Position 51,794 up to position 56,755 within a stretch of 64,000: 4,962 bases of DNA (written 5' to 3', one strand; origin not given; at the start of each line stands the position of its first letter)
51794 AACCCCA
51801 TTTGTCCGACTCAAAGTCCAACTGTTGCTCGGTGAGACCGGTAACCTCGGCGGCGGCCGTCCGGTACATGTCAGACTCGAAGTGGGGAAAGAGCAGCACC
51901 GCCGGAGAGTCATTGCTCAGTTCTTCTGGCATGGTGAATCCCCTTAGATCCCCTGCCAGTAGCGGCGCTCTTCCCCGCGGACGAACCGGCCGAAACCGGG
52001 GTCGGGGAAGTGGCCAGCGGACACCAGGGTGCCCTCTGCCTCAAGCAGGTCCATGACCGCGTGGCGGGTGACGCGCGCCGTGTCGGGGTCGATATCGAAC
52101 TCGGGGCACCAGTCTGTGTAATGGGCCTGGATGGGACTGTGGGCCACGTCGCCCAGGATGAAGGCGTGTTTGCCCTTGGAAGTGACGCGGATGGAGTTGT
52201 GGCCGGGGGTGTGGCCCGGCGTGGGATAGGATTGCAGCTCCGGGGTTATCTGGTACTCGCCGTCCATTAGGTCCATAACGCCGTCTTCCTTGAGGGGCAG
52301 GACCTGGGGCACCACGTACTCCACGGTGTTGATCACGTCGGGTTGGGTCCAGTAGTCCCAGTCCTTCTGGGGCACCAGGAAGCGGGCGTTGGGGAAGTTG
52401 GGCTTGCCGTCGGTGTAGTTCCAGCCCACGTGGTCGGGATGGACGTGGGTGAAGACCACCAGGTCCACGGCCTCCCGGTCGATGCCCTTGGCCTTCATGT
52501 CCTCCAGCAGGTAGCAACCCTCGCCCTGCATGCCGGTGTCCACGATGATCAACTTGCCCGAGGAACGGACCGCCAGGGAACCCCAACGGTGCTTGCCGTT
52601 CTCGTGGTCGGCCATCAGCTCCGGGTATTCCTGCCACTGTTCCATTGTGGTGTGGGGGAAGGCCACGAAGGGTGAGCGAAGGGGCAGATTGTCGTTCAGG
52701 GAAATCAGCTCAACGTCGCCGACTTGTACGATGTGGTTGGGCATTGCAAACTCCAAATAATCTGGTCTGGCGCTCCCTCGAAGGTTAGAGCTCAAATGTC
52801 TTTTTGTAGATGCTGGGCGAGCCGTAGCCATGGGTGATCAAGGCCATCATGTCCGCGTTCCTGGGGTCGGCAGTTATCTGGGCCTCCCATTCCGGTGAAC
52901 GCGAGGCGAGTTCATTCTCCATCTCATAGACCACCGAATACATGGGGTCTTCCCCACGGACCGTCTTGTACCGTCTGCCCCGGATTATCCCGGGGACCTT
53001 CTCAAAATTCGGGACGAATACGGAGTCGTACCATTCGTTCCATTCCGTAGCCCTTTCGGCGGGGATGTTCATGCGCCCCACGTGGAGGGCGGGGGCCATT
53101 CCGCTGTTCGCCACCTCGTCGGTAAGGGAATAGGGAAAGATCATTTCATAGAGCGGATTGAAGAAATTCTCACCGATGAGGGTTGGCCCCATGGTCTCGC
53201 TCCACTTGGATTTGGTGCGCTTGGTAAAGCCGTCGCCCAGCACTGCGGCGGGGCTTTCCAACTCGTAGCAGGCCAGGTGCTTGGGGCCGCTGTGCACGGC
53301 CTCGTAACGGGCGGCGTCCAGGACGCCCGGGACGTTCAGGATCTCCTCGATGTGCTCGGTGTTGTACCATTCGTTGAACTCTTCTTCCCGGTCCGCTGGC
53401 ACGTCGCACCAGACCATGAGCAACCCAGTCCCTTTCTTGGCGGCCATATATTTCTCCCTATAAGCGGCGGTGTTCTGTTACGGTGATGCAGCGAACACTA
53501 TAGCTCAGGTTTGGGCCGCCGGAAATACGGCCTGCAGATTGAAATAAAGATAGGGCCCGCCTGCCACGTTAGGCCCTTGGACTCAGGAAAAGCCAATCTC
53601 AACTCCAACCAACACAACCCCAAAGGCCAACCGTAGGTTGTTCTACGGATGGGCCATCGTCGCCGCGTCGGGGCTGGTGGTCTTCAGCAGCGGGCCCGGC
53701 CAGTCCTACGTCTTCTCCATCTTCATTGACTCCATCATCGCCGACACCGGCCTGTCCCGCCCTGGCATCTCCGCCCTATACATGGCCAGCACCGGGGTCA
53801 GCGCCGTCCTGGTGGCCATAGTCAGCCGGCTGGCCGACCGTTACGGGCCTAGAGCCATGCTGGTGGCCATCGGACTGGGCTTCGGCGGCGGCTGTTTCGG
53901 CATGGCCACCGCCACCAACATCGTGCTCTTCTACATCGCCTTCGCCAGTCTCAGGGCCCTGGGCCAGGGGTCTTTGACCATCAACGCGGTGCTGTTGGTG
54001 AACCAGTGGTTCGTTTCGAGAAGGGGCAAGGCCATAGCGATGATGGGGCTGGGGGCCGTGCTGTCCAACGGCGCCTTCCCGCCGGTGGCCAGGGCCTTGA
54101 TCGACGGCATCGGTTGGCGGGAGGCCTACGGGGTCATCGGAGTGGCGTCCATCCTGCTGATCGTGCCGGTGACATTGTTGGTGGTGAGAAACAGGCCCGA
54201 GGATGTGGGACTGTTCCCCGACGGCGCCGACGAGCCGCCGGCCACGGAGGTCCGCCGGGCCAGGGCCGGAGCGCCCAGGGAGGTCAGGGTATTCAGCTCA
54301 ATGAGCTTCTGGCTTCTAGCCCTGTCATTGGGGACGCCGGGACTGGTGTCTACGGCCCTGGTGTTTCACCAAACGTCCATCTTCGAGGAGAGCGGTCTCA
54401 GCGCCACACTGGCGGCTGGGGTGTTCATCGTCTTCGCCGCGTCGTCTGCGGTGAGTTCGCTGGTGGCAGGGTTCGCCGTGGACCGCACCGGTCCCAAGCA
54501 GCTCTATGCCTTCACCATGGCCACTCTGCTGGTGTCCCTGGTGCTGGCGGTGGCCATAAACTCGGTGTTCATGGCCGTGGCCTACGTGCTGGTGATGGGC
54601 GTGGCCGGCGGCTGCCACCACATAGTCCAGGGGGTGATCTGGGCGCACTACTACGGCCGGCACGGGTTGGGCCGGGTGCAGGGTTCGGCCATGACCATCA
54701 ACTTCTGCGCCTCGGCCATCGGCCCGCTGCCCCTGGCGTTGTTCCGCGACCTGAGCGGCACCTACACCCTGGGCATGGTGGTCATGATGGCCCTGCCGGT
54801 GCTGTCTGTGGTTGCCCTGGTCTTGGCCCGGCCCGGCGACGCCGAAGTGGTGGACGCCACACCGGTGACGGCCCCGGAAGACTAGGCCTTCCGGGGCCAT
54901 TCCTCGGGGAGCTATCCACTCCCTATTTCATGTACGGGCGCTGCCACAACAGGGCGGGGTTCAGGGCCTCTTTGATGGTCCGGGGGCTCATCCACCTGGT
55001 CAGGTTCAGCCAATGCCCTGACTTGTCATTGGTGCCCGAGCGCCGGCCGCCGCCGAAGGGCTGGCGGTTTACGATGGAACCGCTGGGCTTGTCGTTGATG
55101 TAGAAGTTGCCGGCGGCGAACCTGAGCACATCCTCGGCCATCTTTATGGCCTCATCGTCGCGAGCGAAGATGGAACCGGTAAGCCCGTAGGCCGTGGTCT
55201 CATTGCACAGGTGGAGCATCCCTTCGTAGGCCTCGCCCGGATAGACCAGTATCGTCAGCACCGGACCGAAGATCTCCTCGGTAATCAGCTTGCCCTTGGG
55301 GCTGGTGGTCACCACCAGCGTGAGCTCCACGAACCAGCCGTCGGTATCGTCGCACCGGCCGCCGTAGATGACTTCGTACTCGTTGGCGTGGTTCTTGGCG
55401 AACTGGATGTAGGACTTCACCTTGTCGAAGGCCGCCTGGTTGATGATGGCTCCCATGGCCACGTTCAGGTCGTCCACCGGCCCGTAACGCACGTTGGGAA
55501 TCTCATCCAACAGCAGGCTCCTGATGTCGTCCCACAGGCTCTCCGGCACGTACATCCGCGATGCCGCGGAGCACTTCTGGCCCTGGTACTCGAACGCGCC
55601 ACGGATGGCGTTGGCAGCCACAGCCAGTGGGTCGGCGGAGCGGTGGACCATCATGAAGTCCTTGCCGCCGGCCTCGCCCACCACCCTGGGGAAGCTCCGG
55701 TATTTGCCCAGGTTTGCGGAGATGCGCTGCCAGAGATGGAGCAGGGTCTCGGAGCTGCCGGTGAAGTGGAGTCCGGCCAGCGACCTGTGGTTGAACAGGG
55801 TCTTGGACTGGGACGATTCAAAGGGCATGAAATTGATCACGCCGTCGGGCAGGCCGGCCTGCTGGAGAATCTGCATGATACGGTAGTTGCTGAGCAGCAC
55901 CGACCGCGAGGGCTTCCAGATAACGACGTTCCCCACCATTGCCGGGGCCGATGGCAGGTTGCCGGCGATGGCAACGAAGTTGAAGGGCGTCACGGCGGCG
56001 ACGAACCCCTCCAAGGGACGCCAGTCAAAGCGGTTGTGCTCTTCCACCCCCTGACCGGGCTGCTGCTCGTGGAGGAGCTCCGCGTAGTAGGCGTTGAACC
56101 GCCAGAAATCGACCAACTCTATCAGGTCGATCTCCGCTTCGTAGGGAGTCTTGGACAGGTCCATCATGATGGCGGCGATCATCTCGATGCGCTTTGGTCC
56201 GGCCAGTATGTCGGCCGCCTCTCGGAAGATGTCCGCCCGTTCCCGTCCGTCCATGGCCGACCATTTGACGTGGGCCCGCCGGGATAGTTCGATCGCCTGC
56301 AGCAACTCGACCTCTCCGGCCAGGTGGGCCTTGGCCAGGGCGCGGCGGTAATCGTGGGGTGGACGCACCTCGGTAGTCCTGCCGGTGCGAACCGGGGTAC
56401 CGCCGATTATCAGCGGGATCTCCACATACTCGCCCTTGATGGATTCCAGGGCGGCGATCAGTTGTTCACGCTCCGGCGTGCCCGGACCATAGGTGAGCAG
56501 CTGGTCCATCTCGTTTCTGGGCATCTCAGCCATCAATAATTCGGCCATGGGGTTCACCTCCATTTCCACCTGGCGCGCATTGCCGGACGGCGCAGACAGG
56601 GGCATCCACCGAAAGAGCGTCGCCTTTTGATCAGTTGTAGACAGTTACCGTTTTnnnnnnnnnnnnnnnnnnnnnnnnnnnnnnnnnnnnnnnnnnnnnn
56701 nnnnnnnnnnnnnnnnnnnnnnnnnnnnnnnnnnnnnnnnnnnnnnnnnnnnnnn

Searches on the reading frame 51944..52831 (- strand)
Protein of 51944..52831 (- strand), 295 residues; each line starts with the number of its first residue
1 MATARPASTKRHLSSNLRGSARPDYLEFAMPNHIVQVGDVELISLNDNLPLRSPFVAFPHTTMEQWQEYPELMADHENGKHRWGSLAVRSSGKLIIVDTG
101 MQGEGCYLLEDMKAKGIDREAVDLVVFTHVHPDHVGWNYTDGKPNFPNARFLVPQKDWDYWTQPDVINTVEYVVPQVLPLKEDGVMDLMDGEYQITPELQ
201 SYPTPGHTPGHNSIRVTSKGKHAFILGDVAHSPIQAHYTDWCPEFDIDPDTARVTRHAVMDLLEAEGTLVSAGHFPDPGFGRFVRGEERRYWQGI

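Call 26: search_protein_families(library=pfam, proteins=[window:51944-52831:-], max_evalue=0.00001)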
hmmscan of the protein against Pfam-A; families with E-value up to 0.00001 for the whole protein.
window:51944-52831:- (295 aa): 1 family
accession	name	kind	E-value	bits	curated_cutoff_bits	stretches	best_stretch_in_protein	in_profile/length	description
PF00753.33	Lactamase_B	-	1.7e-15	57.9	22.7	1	87-274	10-196/196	Metallo-beta-lactamase superfamily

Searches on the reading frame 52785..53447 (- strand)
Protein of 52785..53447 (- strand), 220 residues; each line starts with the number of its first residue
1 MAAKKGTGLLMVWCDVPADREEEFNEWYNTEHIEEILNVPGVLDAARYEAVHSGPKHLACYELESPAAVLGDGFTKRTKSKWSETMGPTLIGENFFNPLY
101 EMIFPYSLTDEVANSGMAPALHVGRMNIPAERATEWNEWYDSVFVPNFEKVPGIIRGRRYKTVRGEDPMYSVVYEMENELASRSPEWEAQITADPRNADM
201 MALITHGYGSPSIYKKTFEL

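Call 26: search_protein_families(library=pfam, proteins=[window:52785-53447:-], max_evalue=0.00001)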
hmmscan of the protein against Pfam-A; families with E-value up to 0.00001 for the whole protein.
window:52785-53447:- (220 aa): 1 family
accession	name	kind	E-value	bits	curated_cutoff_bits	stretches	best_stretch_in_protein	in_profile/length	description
PF14114.12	DUF4286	-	1.3e-09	38.6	25.8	0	10-65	4-63/100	Domain of unknown function (DUF4286)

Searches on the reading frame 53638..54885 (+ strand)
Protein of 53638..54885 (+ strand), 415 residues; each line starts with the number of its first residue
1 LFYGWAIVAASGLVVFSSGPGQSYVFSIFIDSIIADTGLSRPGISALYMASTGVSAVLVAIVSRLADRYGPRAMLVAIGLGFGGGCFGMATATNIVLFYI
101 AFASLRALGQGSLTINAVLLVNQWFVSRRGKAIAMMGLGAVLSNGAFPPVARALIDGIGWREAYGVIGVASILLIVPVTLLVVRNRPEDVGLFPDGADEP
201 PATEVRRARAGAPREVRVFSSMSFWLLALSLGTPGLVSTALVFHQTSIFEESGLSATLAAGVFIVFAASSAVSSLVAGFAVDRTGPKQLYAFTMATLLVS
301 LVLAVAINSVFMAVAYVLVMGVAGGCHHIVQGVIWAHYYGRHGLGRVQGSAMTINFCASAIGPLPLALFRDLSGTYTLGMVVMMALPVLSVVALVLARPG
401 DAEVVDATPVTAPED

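Call 26: search_protein_families(library=pfam, proteins=[window:53638-54885:+], max_evalue=0.00001)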
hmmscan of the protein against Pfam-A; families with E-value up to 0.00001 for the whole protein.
window:53638-54885:+ (415 aa): 1 family
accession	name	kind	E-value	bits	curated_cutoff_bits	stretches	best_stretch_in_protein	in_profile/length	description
PF07690.21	MFS_1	-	1.4e-35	123.2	33.4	2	14-265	4-246/347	Major Facilitator Superfamily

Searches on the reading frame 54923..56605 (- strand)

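Call 26: search_protein_families(library=pfam, proteins=[window:54923-56605:-], max_evalue=0.00001)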
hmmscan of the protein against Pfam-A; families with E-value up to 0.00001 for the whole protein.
window:54923-56605:- (560 aa): 1 family
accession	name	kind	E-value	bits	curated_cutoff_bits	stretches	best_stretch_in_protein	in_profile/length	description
PF00171.27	Aldedh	-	1.5e-92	311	23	1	76-532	7-450/461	Aldehyde dehydrogenase family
